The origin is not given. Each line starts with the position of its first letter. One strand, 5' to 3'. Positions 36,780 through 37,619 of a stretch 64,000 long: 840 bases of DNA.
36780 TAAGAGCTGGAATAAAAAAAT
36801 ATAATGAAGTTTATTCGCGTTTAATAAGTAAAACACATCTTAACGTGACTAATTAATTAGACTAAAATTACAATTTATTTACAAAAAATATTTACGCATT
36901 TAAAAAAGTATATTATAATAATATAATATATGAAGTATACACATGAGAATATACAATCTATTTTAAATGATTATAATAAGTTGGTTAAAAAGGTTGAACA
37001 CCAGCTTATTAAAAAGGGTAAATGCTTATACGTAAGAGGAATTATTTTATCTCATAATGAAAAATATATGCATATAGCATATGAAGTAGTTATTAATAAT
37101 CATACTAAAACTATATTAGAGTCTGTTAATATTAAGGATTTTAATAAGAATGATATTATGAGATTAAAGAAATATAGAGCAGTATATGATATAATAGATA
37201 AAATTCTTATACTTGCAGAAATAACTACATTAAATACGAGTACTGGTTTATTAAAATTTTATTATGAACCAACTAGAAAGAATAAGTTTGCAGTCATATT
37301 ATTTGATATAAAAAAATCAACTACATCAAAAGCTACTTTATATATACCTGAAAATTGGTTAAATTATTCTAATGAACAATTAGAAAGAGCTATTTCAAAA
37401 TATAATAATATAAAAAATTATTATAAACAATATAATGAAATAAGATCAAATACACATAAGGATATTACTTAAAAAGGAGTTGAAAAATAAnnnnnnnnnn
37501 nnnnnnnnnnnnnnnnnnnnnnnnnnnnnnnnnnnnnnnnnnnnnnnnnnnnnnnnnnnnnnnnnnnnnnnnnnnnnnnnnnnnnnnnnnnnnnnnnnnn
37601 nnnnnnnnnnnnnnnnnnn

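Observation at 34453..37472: Tandem array of five divergent paralogs (180-210 aa) with apparently leaderless mRNAs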

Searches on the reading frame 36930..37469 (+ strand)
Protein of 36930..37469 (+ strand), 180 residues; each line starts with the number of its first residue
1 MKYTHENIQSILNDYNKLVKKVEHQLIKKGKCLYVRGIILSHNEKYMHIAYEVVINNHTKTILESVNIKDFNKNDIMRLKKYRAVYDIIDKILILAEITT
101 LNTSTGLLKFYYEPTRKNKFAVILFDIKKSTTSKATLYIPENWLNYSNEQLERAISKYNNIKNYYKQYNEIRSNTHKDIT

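Call 5: search_protein_families(library=pfam, proteins=[window:36930-37469:+], max_evalue=1)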
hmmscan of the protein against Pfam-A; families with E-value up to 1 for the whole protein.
window:36930-37469:+ (180 aa): 2 families
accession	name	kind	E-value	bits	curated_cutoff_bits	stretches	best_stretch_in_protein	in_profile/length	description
PF03800.19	Nuf2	-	0.061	14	25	1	41-83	69-111/141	Nuf2 family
PF07426.16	Dynactin_p22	-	0.2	11.9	25.2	0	4-28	141-165/168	Dynactin subunit p22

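Call 6: search_protein_families(library=phrogs, proteins=[window:36930-37469:+], max_evalue=1)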
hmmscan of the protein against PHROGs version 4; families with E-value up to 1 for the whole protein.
window:36930-37469:+ (180 aa): 3 families
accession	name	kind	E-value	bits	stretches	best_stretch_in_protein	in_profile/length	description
phrog_19869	-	unknown function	0.37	11.8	0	4-32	67-95/108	-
phrog_966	-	unknown function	0.7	10.8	0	2-17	40-55/59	-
phrog_6484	-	unknown function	0.95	10.7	0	135-172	42-79/91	-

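Call 9: search_dna_similar(query=window:36930-37469:+, collection=phages, mode=protein, max_evalue=0.01)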
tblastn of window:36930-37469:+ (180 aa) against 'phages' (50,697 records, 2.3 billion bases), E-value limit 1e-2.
No match.

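Call 24: predict_structure(alignment_id=A2)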
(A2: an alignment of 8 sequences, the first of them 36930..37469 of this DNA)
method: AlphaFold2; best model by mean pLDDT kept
length: 180 residues; sequences in the alignment: 8
mean_pLDDT: 81.1   pTM: 0.75
mean pLDDT of the five models: 81.1, 80.6, 80.4, 77.0, 72.3
residues with pLDDT >= 90: 26; 70-90: 139; 50-70: 13; < 50: 2
segments of 3 or more residues with pLDDT < 50: none
pLDDT, mean of each block of 10 residues (from residue 1): 87 93 87 84 76 76 82 90 90 74 70 76 82 82 86 83 76 68
secondary structure, 60 per line:
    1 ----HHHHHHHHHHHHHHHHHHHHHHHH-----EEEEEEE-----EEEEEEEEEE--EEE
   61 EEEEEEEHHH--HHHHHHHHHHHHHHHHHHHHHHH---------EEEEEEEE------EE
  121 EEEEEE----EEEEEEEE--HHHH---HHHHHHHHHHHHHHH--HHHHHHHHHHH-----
elements in order: H5-28 E34-40 E46-55 E58-67 H73-95 E105-112 E119-126 E131-138 H141-144 H148-162 H165-175

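Call 31: search_protein_representatives(alignment_id=A2)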
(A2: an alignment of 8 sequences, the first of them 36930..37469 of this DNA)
Query: 8 sequences, 194 profile positions. Proteins with E-value up to 0.001 (for the whole library): 7; up to 1e-10: 6; up to 1e-30: 5. The best 7 are listed.
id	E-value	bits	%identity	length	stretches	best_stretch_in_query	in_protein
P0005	5.6e-64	231.9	-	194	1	1-191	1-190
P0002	3.7e-62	225.9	-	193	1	1-194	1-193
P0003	8.4e-59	215.0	-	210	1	3-194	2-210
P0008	1.2e-51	191.6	-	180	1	1-192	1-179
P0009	3.0e-48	180.5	-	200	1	3-194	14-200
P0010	1.9e-16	76.8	-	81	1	3-79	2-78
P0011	8.9e-04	35.5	-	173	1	3-192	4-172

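Call 38: fold_search(model_id=the predicted structure, library=viral)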
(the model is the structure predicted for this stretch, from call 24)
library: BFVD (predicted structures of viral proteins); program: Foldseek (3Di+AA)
matches with E <= 10: 1623; with E <= 0.001: 0
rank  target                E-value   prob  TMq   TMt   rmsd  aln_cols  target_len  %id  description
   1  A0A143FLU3            1.2e-03  0.96  0.23  0.31  14.8       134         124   11  (no name in the UniProt tables at hand)
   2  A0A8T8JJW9            2.1e-03  0.94  0.26  0.23  13.4       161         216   10  (no name in the UniProt tables at hand)
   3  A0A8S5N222            7.3e-03  0.77  0.23  0.25  16.8       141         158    8  Uncharacterized protein [Caudovirales sp. ctikv1]
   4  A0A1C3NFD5            1.6e-02  0.57  0.21  0.19  15.5       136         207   11  (no name in the UniProt tables at hand)
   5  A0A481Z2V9            1.8e-02  0.23  0.17  0.12  19.8       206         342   16  Uncharacterized protein [Pithovirus LCPAC101]
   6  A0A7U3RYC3            2.1e-02  0.99  0.34  0.44   6.5       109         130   12  Uncharacterized protein [Bacillus phage Kirov]
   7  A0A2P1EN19            2.2e-02  0.33  0.17  0.23  13.9       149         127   14  Uncharacterized protein [Moumouvirus australiensis]
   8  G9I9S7                2.2e-02  0.28  0.19  0.17  16.9       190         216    7  (no name in the UniProt tables at hand)
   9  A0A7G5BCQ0            2.3e-02  0.44  0.18  0.14  17.3       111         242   14  (no name in the UniProt tables at hand)
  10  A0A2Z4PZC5            2.5e-02  0.90  0.19  0.34  10.1        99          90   13  (no name in the UniProt tables at hand)
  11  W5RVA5                2.6e-02  0.80  0.22  0.35   8.9        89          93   16  Uncharacterized protein [Staphylococcus phage vB_SepS_SEP9]
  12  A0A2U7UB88            2.6e-02  0.33  0.14  0.19  14.7       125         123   10  Uncharacterized protein [Pandoravirus neocaledonia]
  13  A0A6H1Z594            2.8e-02  0.99  0.32  0.43   4.8        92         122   10  (no name in the UniProt tables at hand)
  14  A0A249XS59            3.3e-02  0.63  0.18  0.25  11.1       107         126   13  RF-1 peptide chain release factor [Mycobacterium phage Phabba]
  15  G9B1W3                3.3e-02  0.41  0.21  0.27  16.5       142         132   10  Gp212 [Bacillus phage W.Ph.]
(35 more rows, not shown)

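Call 39: fold_search(model_id=the predicted structure, library=pdb)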
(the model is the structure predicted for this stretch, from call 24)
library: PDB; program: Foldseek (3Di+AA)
matches with E <= 10: 1275; with E <= 0.001: 0
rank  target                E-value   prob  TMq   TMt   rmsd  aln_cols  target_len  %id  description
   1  7v6c_B                1.2e-02  0.21  0.14  0.10  15.1       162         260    9  Structure of the Dicer-2-R2D2 heterodimer bound to small RNA duplex (released 2022-03-23)
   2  2gia_A                1.8e-02  0.35  0.19  0.21  17.7       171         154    8  Crystal structures of trypanosoma bruciei MRP1/MRP2 (released 2006-09-05)
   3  2gia_G                2.0e-02  0.35  0.19  0.21  17.5       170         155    8  Crystal structures of trypanosoma bruciei MRP1/MRP2 (released 2006-09-05)
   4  2gje_A                2.8e-02  0.35  0.19  0.22  12.8       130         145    8  Structure of a guideRNA-binding protein complex bound to a gRNA (released 2006-09-05)
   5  2gid_A                4.0e-02  0.21  0.19  0.22  17.7       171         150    8  Crystal structures of trypanosoma bruciei MRP1/MRP2 (released 2006-09-05)
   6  6sy0_A                5.1e-02  0.16  0.15  0.18  14.8       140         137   11  Structure of the Plasmodium falciparum SIP2 DNA-binding AP2 tandem repeat in complex with two SPE2 half-sites (released 2020-10-07)
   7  4odd_A                7.2e-02  0.41  0.19  0.22  14.2       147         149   12  Crystal structure of a dog lipocalin allergen (released 2014-06-04)
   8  1hn2_A                8.1e-02  0.33  0.17  0.19  13.8       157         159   10  CRYSTAL STRUCTURE OF BOVINE OBP COMPLEXED WITH AMINOANTHRACENE (released 2001-12-05)
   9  1g85_A                8.5e-02  0.30  0.17  0.19  13.8       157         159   10  CRYSTAL STRUCTURE OF BOVINE ODORANT BINDING PROTEIN COMPLEXED WITH IS NATURAL LIGAND (released 2002-06-26)
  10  6y2p_A                8.5e-02  0.25  0.18  0.10  14.9       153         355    6  Escherichia coli RnlA-RnlB Toxin-Antitoxin System. (released 2021-04-14)
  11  2gid_G                1.1e-01  0.23  0.20  0.22  13.4       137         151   10  Crystal structures of trypanosoma bruciei MRP1/MRP2 (released 2006-09-05)
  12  5n8l_MODEL_1_A        1.1e-01  0.12  0.14  0.16  16.2       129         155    9  Structure of TRBP dsRBD 1 and 2 in complex with a 19 bp siRNA (Complex B) (released 2018-02-21)
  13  7zpk_C                1.1e-01  0.10  0.15  0.13  19.3       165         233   11  Mammalian Dicer in the "pre-dicing state" with pre-miR-15a substrate and TARBP2 subunit (released 2022-11-16)
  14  1e5p_C                1.2e-01  0.44  0.18  0.22  12.3       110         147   12  Crystal structure of aphrodisin, a sex pheromone from female hamster (released 2001-07-26)
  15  4wfu                  1.3e-01  0.25  0.18  0.21  15.2       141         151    8  Bovine allergen Bos d 2 in the trigonal space group P3221. (released 2015-09-16)
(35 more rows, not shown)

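Call 45: find_related_loci(query=A2, collection=viral_contigs, flank=10000)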
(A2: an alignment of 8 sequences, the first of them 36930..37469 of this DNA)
Query A2 (180 aa) in viral_contigs; peptide patterns used: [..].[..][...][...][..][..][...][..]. (x = any residue, [..] = any of these).
599 stretches matched a pattern, but none encodes a relative of the query by tblastn (E <= 1e-3).

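Call 47: find_related_loci(query=window:36930-37469:+, collection=metagenome_contigs, flank=10000)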
Query window:36930-37469:+ (180 aa) in metagenome_contigs; peptide patterns used: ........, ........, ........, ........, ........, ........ (x = any residue, [..] = any of these).
103 stretches matched a pattern, but none encodes a relative of the query by tblastn (E <= 1e-3).

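Call 48: find_encoding_contigs(protein=P0011, flank=10000, max_places=10)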
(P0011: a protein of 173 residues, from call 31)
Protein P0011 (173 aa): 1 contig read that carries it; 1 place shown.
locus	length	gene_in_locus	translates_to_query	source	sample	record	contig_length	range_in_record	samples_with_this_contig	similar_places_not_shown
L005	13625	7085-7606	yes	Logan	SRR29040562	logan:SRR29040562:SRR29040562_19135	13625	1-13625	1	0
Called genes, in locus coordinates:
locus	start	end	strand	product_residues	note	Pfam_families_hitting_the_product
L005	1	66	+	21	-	?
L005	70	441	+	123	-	-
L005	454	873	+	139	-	PF08719:NADAR, PF08010:Phage_30_3 (faint)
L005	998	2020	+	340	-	PF01145:Band_7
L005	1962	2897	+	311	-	PF01145:Band_7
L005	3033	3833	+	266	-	PF09234:DUF1963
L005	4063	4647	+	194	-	-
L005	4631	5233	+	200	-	-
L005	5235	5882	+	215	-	-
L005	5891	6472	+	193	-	-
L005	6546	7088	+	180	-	-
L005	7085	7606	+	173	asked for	-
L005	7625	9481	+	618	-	PF13506:Glyco_transf_21, PF00535:Glycos_transf_2, PF03142:Chitin_synth_2 (faint), PF10111:Glyco_tranf_2_2, PF13641:Glyco_tranf_2_3, PF01644:Chitin_synth_1 (faint), PF13632:Glyco_trans_2_3, PF13994:PgaD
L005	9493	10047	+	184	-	PF01885:PTS_2-RNA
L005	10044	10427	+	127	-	-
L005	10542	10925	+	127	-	-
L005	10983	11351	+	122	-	-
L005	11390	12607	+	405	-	PF17767:NAPRTase_N, PF04095:NAPRTase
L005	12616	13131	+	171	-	PF13671:AAA_33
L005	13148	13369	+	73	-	-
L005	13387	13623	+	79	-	?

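Call 49: find_encoding_contigs(protein=P0008, flank=10000, max_places=10)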
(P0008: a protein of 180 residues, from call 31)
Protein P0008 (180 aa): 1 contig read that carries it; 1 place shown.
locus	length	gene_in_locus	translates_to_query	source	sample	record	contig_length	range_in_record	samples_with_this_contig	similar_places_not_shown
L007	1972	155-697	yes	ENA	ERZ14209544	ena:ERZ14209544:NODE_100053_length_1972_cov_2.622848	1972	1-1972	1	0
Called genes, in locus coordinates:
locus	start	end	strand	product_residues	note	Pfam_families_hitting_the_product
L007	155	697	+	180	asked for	-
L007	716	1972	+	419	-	?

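Call 52: search_solved_structures(query=A2, max_evalue=10)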
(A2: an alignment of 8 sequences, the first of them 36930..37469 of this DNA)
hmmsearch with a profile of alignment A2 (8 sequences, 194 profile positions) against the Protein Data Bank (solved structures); distinct sequences matched with E-value up to 10: 3.
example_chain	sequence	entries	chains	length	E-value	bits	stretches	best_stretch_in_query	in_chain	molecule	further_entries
7upp_C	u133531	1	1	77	0.39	13.7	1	2-29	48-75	DHT03 protein C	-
8f29_G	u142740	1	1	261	0.71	12.9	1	41-157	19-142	ATP synthase subunit gamma, mitochondrial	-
8f39_G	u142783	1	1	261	1.1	12.3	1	38-157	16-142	ATP synthase subunit gamma, mitochondrial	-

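Call 53: search_protein_families(library=padloc, proteins=[window:36930-37469:+], max_evalue=1)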
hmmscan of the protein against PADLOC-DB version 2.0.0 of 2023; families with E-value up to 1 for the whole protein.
window:36930-37469:+ (180 aa): 0 families

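Call 68: find_related_loci(query=window:36930-37469:+, collection=genome_contigs, flank=5000)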
Query window:36930-37469:+ (180 aa) in genome_contigs; peptide patterns used: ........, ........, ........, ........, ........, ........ (x = any residue, [..] = any of these).
57 stretches matched a pattern, but none encodes a relative of the query by tblastn (E <= 1e-3).

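Call 85: list_cluster_members(proteins=[P0012, P0132, window:36930-37469:+, window:34453-35040:+])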
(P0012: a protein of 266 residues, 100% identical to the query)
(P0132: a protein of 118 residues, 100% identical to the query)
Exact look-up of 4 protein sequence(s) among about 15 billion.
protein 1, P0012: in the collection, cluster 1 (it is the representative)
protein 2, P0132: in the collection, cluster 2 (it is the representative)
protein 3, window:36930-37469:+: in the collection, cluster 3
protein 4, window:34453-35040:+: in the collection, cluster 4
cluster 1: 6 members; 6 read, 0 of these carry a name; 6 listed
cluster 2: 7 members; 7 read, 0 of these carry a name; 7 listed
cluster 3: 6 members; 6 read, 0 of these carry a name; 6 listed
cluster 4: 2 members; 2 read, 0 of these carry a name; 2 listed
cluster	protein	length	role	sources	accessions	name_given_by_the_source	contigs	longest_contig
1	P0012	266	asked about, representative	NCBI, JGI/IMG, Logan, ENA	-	-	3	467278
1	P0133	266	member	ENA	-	-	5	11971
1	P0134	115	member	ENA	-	-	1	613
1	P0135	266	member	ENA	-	-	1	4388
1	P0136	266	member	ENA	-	-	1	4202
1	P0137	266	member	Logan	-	-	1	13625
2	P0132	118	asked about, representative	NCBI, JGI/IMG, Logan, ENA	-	-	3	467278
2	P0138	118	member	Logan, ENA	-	-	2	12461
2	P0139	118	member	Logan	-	-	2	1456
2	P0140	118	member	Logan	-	-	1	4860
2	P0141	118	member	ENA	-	-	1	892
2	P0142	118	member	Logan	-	-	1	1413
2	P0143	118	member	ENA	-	-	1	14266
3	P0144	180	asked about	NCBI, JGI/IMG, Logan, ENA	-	-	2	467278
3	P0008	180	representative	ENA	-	-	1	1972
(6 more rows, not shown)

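Call 96: search_protein_families(library=ncbifam, proteins=[window:36930-37469:+, L012:6861-7277:+], max_evalue=1)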
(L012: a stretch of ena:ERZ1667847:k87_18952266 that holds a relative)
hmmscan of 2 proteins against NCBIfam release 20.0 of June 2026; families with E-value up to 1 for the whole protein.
window:36930-37469:+ (180 aa): 1 family
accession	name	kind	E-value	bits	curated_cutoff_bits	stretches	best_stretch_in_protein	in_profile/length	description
NF050028.1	CldAdptActJ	equivalog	0.045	14.2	150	1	126-170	18-62/93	cold adaptation protein ActJcold adaptation protein ActJ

L012:6861-7277:+ (139 aa): 0 families
